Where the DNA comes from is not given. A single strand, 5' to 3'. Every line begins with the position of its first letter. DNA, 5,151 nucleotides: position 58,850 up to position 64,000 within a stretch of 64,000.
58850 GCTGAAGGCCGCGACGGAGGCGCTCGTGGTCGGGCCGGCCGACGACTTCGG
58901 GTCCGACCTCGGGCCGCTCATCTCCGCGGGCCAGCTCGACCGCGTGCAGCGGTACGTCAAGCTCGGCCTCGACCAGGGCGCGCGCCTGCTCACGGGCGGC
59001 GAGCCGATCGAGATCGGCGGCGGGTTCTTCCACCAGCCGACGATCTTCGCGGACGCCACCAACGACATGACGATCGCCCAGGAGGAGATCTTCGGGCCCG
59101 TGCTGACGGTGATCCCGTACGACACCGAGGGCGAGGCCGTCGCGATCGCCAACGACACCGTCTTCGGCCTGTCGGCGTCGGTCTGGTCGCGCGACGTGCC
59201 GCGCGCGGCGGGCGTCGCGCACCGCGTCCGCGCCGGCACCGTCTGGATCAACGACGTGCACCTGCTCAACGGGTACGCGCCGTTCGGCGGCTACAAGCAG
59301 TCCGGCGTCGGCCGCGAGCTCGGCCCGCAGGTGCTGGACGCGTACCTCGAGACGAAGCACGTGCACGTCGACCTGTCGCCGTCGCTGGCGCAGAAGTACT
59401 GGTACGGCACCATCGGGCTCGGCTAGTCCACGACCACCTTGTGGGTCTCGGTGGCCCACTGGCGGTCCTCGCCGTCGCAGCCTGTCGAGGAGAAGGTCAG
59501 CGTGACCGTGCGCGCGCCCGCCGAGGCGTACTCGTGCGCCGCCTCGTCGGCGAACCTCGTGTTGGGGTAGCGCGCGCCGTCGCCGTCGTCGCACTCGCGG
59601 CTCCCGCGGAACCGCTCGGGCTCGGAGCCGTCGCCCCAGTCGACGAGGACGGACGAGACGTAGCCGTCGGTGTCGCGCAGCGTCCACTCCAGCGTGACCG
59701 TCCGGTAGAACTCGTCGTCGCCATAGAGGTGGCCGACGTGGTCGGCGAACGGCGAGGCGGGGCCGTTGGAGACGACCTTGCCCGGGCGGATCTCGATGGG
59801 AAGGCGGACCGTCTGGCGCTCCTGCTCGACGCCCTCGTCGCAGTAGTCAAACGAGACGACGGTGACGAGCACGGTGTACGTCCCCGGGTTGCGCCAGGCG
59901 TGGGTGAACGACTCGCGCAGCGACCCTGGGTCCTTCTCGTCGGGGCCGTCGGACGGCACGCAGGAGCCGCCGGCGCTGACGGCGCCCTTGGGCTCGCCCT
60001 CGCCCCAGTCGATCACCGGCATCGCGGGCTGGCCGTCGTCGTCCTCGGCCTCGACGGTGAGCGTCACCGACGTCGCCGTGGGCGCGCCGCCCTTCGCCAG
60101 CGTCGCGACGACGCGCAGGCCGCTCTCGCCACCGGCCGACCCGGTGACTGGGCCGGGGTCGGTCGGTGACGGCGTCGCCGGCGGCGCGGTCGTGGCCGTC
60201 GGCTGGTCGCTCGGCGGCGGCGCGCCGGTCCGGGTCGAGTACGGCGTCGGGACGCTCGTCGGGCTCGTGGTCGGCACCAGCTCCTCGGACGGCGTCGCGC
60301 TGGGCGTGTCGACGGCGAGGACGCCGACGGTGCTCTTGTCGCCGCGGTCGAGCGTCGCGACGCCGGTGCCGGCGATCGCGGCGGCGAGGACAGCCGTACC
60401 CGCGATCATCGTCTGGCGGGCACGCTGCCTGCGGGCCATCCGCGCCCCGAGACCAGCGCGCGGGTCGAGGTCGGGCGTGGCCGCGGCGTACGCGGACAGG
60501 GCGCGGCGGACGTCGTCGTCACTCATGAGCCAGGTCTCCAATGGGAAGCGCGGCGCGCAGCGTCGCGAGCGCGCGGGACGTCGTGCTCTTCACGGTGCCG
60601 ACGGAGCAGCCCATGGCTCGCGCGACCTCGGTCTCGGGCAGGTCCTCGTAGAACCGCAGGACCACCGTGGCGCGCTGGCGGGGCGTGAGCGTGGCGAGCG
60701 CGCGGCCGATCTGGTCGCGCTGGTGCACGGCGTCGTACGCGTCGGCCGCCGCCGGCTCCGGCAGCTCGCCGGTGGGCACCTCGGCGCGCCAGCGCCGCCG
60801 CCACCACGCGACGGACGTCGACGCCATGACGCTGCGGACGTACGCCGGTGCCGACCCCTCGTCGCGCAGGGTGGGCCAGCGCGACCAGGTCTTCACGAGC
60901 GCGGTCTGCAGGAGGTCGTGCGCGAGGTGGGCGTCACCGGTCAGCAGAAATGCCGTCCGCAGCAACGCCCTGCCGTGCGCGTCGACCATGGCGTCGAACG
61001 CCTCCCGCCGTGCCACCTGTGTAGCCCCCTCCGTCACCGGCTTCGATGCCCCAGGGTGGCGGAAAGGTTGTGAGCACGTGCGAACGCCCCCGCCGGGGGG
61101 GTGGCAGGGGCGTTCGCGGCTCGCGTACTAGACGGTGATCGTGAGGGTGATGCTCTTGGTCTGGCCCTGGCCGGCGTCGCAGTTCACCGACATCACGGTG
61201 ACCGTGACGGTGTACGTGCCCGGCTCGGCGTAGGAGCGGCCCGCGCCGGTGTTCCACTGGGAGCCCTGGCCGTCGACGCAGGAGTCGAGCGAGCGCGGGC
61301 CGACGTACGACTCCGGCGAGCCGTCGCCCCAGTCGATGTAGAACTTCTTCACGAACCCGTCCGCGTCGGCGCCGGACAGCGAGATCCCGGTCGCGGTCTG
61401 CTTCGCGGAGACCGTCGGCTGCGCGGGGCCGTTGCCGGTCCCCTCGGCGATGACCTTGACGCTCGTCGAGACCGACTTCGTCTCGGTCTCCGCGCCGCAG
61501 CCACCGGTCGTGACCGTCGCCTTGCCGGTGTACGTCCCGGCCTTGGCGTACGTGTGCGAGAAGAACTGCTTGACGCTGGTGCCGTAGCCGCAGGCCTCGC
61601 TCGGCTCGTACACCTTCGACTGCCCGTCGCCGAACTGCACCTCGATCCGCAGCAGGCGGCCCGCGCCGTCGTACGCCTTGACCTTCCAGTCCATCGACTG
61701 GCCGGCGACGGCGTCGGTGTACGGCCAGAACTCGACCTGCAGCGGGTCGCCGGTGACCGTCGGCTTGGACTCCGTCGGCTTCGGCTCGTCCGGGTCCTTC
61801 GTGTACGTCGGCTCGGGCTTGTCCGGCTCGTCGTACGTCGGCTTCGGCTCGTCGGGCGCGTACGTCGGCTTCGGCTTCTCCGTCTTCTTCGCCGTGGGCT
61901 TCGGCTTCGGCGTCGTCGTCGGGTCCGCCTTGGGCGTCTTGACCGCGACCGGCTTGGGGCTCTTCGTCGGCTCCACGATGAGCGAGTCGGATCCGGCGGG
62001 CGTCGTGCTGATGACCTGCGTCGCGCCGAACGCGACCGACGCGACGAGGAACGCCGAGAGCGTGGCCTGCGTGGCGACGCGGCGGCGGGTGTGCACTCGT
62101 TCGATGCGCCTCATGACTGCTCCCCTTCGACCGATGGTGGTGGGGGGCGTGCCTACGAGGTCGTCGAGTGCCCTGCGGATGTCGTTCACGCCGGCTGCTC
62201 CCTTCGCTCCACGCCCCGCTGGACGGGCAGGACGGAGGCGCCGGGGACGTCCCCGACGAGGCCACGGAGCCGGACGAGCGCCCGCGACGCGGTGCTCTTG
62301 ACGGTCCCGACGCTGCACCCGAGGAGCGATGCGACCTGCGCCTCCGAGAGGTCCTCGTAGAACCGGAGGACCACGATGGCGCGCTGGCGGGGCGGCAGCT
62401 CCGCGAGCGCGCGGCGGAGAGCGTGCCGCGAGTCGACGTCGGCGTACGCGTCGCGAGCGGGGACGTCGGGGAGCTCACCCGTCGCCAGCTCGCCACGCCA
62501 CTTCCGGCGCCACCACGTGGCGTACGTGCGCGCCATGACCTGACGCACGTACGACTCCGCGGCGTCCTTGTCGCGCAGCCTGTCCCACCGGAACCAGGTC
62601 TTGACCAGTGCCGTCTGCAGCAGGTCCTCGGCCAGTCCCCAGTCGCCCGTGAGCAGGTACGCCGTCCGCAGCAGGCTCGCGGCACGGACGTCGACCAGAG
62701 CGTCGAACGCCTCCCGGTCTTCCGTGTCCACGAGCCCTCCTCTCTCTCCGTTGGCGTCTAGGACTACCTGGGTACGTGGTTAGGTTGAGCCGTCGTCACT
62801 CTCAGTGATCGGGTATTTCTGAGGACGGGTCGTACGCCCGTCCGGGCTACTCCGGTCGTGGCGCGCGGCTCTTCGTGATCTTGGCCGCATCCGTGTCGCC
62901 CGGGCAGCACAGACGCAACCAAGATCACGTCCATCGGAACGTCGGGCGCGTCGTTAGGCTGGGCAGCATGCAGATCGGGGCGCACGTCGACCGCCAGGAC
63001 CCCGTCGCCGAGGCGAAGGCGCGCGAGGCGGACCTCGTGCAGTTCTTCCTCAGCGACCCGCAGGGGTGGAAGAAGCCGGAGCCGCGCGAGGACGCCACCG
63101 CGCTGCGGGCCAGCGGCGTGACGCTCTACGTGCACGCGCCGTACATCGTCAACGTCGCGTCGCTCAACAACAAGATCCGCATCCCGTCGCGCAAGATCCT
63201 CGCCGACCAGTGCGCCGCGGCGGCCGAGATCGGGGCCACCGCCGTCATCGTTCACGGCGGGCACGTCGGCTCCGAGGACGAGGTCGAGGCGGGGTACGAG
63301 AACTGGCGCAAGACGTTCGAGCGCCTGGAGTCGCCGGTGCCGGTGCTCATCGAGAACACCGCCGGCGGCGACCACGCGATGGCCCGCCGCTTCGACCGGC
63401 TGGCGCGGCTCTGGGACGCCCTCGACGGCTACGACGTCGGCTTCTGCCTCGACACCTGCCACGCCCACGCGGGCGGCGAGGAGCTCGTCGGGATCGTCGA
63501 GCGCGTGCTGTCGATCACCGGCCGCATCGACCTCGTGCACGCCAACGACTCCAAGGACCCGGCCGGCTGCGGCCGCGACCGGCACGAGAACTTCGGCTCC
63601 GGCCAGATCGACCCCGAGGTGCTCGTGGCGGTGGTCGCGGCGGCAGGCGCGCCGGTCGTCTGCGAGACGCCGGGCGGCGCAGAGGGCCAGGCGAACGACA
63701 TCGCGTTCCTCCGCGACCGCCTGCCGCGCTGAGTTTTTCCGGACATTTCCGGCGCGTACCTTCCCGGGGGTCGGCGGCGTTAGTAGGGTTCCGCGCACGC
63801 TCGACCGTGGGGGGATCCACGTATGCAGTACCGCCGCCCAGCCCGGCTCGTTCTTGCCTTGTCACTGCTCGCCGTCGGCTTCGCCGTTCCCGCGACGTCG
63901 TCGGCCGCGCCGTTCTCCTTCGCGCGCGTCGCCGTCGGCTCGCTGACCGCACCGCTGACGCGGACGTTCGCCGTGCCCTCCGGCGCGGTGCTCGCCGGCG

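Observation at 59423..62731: Tandem duplication of an ECF sigma factor with a co-transcribed single-pass membrane protein carrying PKD-like repeats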

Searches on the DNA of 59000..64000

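Call 78: search_rna_families(source=window, start=59000, end=64000, threshold=gathering)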
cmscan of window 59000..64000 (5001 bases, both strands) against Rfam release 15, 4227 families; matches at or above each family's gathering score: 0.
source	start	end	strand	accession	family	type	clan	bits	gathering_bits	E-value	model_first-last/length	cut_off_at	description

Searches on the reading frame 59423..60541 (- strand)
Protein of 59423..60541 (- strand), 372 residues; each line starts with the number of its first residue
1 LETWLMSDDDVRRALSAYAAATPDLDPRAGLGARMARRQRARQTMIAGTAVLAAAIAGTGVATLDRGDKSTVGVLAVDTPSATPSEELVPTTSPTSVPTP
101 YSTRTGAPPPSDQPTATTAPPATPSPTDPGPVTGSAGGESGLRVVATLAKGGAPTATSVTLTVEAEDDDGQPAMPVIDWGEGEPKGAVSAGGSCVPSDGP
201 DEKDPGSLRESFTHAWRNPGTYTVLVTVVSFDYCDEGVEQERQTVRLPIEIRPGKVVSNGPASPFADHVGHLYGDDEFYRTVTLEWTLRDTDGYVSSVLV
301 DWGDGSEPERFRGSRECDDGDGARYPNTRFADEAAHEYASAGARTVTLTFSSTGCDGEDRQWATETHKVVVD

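Call 4: search_protein_families(library=pfam, proteins=[window:59423-60541:-], max_evalue=1)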
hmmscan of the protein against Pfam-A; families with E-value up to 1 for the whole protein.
window:59423-60541:- (372 aa): 2 families
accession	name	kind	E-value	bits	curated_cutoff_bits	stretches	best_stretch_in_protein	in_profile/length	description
PF00801.26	PKD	-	9.4e-07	29.2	23.5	1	142-228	2-65/80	PKD domain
PF18911.6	PKD_4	-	1.2e-05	25.7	27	1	210-230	50-70/85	PKD domain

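Call 5: search_protein_families(library=ncbifam, proteins=[window:59423-60526:-], max_evalue=0.1)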
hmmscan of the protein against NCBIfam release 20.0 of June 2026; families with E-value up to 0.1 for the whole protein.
window:59423-60526:- (367 aa): 0 families

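Call 10: find_homologous_proteins(query=window:59423-60526:-)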
Query window:59423-60526:- (367 aa): 15 proteins with E <= 0.001 among 8000 candidates.
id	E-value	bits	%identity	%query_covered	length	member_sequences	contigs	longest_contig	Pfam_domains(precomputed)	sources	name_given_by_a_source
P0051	1.1e-239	813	100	100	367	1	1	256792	PF00801.27,PF18911.7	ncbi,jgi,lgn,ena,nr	ncbi:MAG TPA: hypothetical protein VNQ77_07440 [Frankiaceae bacterium]|nr:hypothetical protein [Fran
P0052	1.8e-193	661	83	100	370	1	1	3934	-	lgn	-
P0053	3.1e-131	456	62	100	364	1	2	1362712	PF00801.27,PF18911.7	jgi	jgi:hypothetical protein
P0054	3.3e-81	291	47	100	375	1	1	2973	PF00801.27,PF18911.7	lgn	-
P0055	1.3e-75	273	46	100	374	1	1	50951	PF18911.7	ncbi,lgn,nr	ncbi:MAG TPA: hypothetical protein VNA20_09235 [Frankiaceae bacterium]|nr:hypothetical protein [Fran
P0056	1.0e-70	257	41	99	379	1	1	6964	-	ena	-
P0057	2.8e-69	252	44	97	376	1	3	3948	PF00801.27,PF18911.7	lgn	-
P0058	8.0e-69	251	44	100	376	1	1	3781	PF18911.7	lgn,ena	-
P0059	5.3e-62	228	40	99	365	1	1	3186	-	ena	-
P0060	2.6e-59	219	43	100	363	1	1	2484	-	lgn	-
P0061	1.3e-56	210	41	99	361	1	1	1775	-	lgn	-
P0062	1.5e-54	204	35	98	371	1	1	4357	PF18911.7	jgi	jgi:hypothetical protein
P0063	1.0e-40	158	49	54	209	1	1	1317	-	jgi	jgi:hypothetical protein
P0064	3.5e-26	110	32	20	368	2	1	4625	-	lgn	-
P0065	2.9e-4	38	26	77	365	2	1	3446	-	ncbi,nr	ncbi:MAG: hypothetical protein M3Y04_09730 [Actinomycetota bacterium]|nr:hypothetical protein [Actin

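Call 50: find_encoding_contigs(protein=P0055, flank=7000, max_places=2)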
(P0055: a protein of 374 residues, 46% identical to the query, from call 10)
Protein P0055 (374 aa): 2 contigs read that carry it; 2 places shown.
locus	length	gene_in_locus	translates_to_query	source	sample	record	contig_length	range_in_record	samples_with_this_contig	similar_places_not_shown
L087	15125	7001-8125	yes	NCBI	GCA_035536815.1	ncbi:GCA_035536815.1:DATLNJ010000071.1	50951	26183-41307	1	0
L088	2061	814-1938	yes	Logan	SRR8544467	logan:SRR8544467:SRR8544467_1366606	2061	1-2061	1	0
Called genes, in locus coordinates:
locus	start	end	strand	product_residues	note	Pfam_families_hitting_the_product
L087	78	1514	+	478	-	PF09594:GT87, PF05007:Mannosyl_trans (faint)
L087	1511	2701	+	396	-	-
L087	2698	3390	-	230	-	PF00535:Glycos_transf_2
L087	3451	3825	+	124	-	-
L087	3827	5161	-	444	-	PF01510:Amidase_2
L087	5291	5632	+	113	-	-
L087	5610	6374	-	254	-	PF01261:AP_endonuc_2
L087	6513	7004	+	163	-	PF04542:Sigma70_r2, PF08281:Sigma70_r4_2, PF04545:Sigma70_r4, PF13384:HTH_23 (weak)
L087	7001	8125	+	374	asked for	PF18911:PKD_4 (faint)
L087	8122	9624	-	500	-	PF00171:Aldedh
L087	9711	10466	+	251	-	PF00127:Copper-bind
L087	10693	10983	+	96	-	PF01250:Ribosomal_S6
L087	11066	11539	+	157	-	PF00436:SSB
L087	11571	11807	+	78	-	PF01084:Ribosomal_S18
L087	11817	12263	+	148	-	PF01281:Ribosomal_L9_N, PF03948:Ribosomal_L9_C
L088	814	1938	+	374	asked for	PF18911:PKD_4 (faint)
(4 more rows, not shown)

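Call 88: predict_structure(alignment_id=A6)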
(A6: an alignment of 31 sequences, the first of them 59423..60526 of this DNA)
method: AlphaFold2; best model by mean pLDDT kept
length: 367 residues; sequences in the alignment: 31
mean_pLDDT: 80.6   pTM: 0.63
mean pLDDT of the five models: 80.6, 80.4, 79.6, 79.2, 78.4
residues with pLDDT >= 90: 201; 70-90: 63; 50-70: 55; < 50: 48
segments of 3 or more residues with pLDDT < 50: 52-88, 97-100, 183-185
pLDDT, mean of each block of 10 residues (from residue 1): 86 74 68 79 53 40 35 38 47 50 55 69 90 94 94 97 92 83 55 73 95 96 89 89 96 96 96 92 96 98 95 93 95 97 98 97 96
secondary structure, 60 per line:
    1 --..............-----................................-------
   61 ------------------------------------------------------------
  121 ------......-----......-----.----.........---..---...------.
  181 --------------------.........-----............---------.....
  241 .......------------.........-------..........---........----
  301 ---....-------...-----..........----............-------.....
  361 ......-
elements in order: H3-16 H22-53 E127-132 E138-143 E154-162 E171-173 E201-209 E215-226 E236-247 E260-268 E276-285 E289-296 E304-307 E323-332 E337-348 E356-366

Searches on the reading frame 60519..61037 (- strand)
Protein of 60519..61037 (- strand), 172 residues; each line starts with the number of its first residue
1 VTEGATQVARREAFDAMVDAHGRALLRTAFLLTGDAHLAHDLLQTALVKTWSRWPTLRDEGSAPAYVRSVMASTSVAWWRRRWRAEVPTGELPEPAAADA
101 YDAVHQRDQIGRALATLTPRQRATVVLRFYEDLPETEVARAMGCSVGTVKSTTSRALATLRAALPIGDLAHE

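Call 4: search_protein_families(library=pfam, proteins=[window:60519-61037:-], max_evalue=1)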
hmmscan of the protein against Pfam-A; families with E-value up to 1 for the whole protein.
window:60519-61037:- (172 aa): 8 families
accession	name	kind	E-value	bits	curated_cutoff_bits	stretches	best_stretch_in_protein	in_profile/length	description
PF08281.18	Sigma70_r4_2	-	3.5e-16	59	25.7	1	108-160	2-54/54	Sigma-70, region 4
PF04545.22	Sigma70_r4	-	1.2e-13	50.8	24.1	1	113-162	1-50/50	Sigma-70, region 4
PF04542.20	Sigma70_r2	-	9.7e-11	41.7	24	1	17-84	1-70/71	Sigma-70 region 2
PF13384.12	HTH_23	-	1.7e-05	24.9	24.6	1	118-155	3-40/50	Homeodomain-like domain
PF07638.17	Sigma70_ECF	-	0.0013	19.1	21.1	1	104-153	123-172/185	ECF sigma factor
PF00196.25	GerE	-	0.012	15.7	23.5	1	116-160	2-45/57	Bacterial regulatory proteins, luxR family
PF19522.4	DUF6052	-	0.024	15.4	25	1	116-164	6-49/61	Family of unknown function (DUF6052)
PF22233.2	PhyR_sigma-like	-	0.043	14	27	1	114-158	1-45/50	Response regulator PhyR, sigma-like domain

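Call 5: search_protein_families(library=ncbifam, proteins=[window:60519-61037:-], max_evalue=0.1)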
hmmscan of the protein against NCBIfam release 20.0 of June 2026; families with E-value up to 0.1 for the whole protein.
window:60519-61037:- (172 aa): 90 families (the best 25 are shown)
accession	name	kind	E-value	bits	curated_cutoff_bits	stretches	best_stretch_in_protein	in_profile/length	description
TIGR02983.1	SigE-fam_strep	subfamily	4.7e-57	192.4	141.55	1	9-165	3-159/162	SigE family RNA polymerase sigma factor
TIGR02937.1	sigma70-ECF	superfamily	3.8e-22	78.7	42.9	1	12-164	1-165/165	sigma-70 family RNA polymerase sigma factor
NF007227.0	PRK09645.1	subfamily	4.5e-19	69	202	1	7-165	8-171/177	sigma-70 family RNA polymerase sigma factor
NF004113.0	PRK05602.1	equivalog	8.2e-19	68.1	208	1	10-164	43-201/211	RNA polymerase sigma factor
NF006550.0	PRK09047.1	equivalog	1.1e-16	60.9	173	1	97-164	120-187/194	RNA polymerase sigma factor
TIGR02954.1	Sig70_famx3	hypoth_equivalog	4.8e-16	59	188.5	1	10-164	14-167/170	RNA polymerase sigma-70 factor, TIGR02954 family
TIGR02985.1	Sig70_bacteroi1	subfamily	1.1e-15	58.2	126.4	1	12-164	1-162/162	RNA polymerase sigma-70 factor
NF007229.0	PRK09647.1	equivalog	1.2e-15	57.5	265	2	94-164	132-202/220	RNA polymerase sigma factor SigE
NF058625.1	sigma_PG0214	equivalog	7.9e-15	55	130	1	12-163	4-160/170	GFO_1088 family ECF-type sigma factor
NF009176.0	PRK12524.1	equivalog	8.1e-15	55.1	264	1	25-164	39-184/196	RNA polymerase sigma factor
NF007225.0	PRK09643.1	equivalog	1.7e-14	54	190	1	10-164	25-182/204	RNA polymerase sigma factor SigM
TIGR02960.1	SigX5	hypoth_equivalog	2.6e-14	53.2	264.75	2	88-166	108-192/322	RNA polymerase sigma-70 factor, TIGR02960 family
NF007216.0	PRK09638.1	equivalog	2.8e-14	53.3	194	1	11-163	17-173/180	RNA polymerase sigma factor SigY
NF053879.1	RNAPolSigSigVBac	equivalog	5.3e-14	52.2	190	1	12-164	4-155/160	RNA polymerase sigma factor SigV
NF009164.0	PRK12511.1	equivalog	1.7e-13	50.5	185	1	23-162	15-157/182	RNA polymerase sigma factor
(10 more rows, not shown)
